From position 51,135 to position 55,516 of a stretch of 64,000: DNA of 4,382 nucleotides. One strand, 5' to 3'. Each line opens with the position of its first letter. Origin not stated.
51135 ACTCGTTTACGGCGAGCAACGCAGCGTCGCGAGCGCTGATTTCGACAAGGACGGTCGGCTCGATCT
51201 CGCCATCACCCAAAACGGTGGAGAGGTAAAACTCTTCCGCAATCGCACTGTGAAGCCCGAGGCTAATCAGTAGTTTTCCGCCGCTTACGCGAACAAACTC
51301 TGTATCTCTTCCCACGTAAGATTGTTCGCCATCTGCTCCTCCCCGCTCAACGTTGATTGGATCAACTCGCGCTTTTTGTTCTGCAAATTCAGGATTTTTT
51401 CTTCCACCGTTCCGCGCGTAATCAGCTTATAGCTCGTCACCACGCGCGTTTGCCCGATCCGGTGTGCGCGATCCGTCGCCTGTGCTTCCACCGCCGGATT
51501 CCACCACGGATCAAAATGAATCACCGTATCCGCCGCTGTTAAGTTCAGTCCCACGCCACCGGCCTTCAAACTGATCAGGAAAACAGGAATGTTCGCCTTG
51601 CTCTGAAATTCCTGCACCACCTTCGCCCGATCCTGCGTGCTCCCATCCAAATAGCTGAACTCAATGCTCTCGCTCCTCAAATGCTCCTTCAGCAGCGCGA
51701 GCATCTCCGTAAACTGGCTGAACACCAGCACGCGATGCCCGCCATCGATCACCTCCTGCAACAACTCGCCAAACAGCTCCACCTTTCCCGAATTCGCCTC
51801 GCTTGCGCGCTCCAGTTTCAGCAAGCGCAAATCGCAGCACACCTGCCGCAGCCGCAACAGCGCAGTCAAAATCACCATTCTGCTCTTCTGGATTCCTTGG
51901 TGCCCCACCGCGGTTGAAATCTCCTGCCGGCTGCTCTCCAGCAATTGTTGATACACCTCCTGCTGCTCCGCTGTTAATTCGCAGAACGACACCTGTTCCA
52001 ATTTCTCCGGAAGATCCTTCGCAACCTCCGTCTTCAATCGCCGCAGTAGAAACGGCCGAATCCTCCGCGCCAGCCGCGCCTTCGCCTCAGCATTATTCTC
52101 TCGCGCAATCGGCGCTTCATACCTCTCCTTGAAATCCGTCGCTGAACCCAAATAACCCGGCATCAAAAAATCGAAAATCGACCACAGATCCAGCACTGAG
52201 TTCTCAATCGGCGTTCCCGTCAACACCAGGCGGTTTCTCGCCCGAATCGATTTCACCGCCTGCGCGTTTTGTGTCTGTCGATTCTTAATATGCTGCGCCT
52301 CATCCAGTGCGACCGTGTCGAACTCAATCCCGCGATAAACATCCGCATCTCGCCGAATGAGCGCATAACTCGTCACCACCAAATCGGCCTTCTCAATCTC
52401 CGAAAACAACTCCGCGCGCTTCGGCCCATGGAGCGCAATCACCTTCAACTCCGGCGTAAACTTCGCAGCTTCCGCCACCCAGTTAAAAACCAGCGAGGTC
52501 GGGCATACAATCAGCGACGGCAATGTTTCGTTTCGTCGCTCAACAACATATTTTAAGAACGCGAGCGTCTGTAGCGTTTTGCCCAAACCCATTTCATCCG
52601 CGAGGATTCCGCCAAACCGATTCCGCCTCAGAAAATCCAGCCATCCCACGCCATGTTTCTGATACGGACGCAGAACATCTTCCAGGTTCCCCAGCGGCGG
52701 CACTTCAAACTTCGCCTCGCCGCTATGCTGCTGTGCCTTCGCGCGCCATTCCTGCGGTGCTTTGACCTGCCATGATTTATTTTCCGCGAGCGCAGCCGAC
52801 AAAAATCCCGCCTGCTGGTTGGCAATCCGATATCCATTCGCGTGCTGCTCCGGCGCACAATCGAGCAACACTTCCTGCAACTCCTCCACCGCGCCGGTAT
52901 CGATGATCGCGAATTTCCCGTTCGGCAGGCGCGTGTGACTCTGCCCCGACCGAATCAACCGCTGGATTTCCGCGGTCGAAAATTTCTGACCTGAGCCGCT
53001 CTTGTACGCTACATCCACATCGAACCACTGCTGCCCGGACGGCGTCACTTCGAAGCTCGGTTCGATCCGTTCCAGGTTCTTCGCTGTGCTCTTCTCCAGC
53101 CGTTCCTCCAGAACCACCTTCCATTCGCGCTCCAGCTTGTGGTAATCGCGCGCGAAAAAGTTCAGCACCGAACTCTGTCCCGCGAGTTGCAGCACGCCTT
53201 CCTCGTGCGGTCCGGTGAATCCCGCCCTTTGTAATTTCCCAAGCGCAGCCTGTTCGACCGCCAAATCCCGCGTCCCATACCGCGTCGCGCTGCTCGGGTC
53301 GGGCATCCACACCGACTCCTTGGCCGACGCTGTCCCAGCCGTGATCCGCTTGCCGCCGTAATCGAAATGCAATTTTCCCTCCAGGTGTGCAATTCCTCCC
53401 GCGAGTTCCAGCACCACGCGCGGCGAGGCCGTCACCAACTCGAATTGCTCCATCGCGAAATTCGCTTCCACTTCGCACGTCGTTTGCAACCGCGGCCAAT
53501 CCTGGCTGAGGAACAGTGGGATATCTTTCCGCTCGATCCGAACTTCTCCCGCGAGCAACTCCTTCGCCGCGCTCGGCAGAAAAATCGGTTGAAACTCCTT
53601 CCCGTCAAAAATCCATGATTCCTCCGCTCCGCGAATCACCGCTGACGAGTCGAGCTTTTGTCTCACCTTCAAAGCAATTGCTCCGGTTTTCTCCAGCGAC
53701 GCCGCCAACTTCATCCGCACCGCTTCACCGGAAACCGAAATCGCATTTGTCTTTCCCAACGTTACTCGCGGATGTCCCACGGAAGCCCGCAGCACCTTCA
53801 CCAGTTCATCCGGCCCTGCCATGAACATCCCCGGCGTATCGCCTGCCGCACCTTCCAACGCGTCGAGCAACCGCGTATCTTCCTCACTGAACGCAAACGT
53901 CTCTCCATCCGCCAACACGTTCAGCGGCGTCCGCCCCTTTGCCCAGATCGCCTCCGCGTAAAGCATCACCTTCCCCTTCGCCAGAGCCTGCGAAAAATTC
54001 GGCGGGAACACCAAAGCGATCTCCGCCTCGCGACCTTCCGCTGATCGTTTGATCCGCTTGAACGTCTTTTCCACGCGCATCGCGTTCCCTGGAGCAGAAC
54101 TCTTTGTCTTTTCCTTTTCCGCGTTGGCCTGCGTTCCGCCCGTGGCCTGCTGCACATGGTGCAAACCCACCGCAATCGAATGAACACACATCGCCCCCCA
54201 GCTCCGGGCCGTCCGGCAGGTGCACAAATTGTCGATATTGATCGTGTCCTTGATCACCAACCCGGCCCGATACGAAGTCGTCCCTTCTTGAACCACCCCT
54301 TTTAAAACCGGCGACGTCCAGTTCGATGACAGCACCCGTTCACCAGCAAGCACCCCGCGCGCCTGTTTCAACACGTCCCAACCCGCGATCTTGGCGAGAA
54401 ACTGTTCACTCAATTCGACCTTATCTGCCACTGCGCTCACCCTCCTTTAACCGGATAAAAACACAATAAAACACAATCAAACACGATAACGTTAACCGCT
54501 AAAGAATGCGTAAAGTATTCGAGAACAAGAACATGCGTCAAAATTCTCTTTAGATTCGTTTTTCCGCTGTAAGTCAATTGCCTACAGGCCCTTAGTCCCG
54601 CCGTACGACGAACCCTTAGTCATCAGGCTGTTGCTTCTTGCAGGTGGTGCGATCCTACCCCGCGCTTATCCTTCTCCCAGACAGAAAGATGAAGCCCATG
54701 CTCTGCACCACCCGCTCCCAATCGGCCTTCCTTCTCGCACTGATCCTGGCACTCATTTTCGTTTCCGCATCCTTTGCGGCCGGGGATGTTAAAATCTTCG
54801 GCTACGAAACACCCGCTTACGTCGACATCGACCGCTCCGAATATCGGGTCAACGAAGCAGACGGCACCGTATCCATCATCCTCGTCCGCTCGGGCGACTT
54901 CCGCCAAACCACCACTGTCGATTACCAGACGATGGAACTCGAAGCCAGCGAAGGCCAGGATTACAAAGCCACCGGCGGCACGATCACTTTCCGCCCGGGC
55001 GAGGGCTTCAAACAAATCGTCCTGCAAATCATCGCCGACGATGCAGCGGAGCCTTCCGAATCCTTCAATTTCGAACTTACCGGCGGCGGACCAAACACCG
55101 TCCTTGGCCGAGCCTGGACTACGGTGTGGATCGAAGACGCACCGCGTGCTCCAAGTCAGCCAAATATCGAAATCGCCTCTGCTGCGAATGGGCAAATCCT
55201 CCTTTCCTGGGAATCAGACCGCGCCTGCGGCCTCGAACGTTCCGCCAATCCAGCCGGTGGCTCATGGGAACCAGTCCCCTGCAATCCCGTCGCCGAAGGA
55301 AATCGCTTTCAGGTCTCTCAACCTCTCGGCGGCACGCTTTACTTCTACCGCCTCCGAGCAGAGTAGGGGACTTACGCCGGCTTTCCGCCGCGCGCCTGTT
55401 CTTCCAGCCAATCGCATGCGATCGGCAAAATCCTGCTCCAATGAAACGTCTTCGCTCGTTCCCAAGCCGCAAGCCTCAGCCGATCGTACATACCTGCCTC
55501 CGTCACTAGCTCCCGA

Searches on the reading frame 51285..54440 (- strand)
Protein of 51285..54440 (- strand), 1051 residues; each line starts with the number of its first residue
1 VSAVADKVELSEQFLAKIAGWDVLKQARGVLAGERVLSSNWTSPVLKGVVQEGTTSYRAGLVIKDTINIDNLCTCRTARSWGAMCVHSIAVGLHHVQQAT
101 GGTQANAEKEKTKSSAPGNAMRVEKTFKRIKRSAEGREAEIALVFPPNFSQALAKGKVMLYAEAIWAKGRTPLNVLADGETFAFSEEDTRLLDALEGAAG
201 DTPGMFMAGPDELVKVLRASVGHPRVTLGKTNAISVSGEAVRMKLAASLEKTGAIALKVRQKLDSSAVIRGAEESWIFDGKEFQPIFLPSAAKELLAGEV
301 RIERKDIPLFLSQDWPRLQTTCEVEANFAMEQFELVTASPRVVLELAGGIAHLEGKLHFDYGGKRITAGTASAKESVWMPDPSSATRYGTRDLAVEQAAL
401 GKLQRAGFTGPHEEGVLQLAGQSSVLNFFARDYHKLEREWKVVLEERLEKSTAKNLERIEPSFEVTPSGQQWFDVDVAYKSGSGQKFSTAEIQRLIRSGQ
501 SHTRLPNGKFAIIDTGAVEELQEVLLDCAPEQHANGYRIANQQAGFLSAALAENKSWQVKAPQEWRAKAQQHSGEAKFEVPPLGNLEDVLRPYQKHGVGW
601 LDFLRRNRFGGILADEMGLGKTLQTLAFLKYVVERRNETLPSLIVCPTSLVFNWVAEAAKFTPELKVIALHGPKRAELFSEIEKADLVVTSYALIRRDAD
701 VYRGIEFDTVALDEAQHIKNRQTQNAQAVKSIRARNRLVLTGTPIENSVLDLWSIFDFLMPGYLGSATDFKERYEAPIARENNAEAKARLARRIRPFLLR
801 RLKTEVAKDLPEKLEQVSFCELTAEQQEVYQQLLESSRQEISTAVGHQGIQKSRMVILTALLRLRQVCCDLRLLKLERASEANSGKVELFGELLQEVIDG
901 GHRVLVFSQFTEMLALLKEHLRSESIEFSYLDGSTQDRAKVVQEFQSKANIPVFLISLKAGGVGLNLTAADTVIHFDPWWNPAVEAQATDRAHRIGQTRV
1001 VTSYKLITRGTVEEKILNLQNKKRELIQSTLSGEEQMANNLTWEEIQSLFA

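Call 38: search_protein_families(library=pfam, proteins=[window:51285-54440:-], max_evalue=0.00001)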
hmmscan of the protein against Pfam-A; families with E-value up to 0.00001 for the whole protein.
window:51285-54440:- (1051 aa): 5 families
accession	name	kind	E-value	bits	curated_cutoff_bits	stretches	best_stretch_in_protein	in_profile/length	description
PF00176.29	SNF2-rel_dom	-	1e-77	261.5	24.9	1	593-872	1-289/290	SNF2-related domain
PF00271.37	Helicase_C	-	3.5e-23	82.4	23.5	1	892-996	8-110/110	Helicase conserved C-terminal domain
PF08455.15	SNF2_assoc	-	7.4e-16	58.5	27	1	296-566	103-356/373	Bacterial SNF2 helicase associated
PF04851.21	ResIII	-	2.1e-07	31.4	22.5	1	589-745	3-163/164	Type III restriction enzyme, res subunit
PF00270.35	DEAD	-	1.5e-06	28.5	26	1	616-747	22-162/167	DEAD/DEAH box helicase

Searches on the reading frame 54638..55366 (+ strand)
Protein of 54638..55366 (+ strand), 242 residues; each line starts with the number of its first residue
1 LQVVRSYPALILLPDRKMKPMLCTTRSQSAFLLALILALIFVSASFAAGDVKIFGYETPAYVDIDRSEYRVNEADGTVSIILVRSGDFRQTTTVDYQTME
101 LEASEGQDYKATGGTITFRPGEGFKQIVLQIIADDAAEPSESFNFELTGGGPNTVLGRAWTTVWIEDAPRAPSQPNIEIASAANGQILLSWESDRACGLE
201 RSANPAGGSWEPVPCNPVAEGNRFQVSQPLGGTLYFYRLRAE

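Call 38: search_protein_families(library=pfam, proteins=[window:54638-55366:+], max_evalue=0.00001)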
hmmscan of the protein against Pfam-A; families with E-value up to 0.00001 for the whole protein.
window:54638-55366:+ (242 aa): 1 family
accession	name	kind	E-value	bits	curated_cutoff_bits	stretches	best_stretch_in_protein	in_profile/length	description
PF03160.20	Calx-beta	-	1.1e-19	71.1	27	1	61-149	7-96/119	Calx-beta domain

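Call 65: find_homologous_proteins(query=window:54689-55366:+, max_evalue=1e-20)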
Query window:54689-55366:+ (225 aa): 38 proteins with E <= 1e-20 among 671 candidates.
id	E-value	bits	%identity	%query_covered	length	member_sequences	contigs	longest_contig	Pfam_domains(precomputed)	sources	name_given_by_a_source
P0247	3.2e-144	496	100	99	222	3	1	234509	PF03160.21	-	-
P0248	4.2e-117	407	83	100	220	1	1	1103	PF03160.21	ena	-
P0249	4.9e-95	335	69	98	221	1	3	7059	PF03160.21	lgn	-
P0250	6.5e-90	318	67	97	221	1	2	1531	PF03160.21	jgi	jgi:hypothetical protein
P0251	1.3e-86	308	65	97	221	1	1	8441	PF03160.21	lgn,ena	-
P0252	6.6e-86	305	61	98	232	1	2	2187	PF03160.21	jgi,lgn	jgi:hypothetical protein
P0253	3.2e-85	303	65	97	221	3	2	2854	PF03160.21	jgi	jgi:hypothetical protein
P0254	7.8e-83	295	63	97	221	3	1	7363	PF03160.21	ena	-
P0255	1.2e-82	295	60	99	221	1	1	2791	PF03160.21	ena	-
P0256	2.8e-82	293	62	99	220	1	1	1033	PF03160.21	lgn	-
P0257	4.4e-82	293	62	97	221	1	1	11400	PF03160.21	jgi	jgi:hypothetical protein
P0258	1.4e-81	291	65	98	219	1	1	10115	PF03160.21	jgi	jgi:hypothetical protein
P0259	3.2e-80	287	59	99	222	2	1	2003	PF03160.21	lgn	-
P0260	1.1e-79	285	60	97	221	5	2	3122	PF03160.21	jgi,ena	jgi:hypothetical protein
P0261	2.7e-79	284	62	99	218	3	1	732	PF03160.21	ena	-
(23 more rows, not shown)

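Call 66: find_encoding_contigs(protein=P0248, flank=2000, max_places=2)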
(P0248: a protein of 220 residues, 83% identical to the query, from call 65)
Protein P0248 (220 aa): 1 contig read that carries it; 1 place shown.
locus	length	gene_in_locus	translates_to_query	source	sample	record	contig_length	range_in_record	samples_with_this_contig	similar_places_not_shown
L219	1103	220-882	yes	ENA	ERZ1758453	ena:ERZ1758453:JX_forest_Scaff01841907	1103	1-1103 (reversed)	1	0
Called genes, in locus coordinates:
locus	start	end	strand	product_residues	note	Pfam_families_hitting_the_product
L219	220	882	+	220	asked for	PF03160:Calx-beta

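Call 67: find_encoding_contigs(protein=P0249, flank=2000, max_places=3)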
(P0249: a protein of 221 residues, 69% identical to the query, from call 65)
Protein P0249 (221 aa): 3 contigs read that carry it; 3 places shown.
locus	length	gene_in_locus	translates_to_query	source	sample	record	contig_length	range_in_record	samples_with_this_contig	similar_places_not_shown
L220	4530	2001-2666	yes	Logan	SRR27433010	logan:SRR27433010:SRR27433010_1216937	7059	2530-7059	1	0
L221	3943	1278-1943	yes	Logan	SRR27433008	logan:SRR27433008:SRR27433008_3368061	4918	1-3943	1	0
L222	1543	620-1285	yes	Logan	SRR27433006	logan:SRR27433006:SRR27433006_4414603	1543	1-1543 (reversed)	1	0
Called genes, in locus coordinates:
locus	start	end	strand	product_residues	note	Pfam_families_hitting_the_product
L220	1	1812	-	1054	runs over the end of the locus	PF08455:SNF2_assoc, PF04851:ResIII, PF00176:SNF2-rel_dom, PF00270:DEAD (weak), PF00271:Helicase_C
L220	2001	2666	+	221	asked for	PF03160:Calx-beta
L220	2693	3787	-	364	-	PF13439:Glyco_transf_4, PF13579:Glyco_trans_4_4, PF20706:GT4-conflict, PF00534:Glycos_transf_1, PF13692:Glyco_trans_1_4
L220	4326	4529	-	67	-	?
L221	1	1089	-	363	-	?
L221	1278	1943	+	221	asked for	PF03160:Calx-beta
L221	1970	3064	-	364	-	PF13439:Glyco_transf_4, PF13579:Glyco_trans_4_4, PF20706:GT4-conflict, PF00534:Glycos_transf_1, PF13692:Glyco_trans_1_4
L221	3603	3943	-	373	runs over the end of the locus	PF21687:T2SSK_1st, PF03934:T2SSK (weak), PF12836:HHH_3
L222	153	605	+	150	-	-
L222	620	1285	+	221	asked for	PF03160:Calx-beta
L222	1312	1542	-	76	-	?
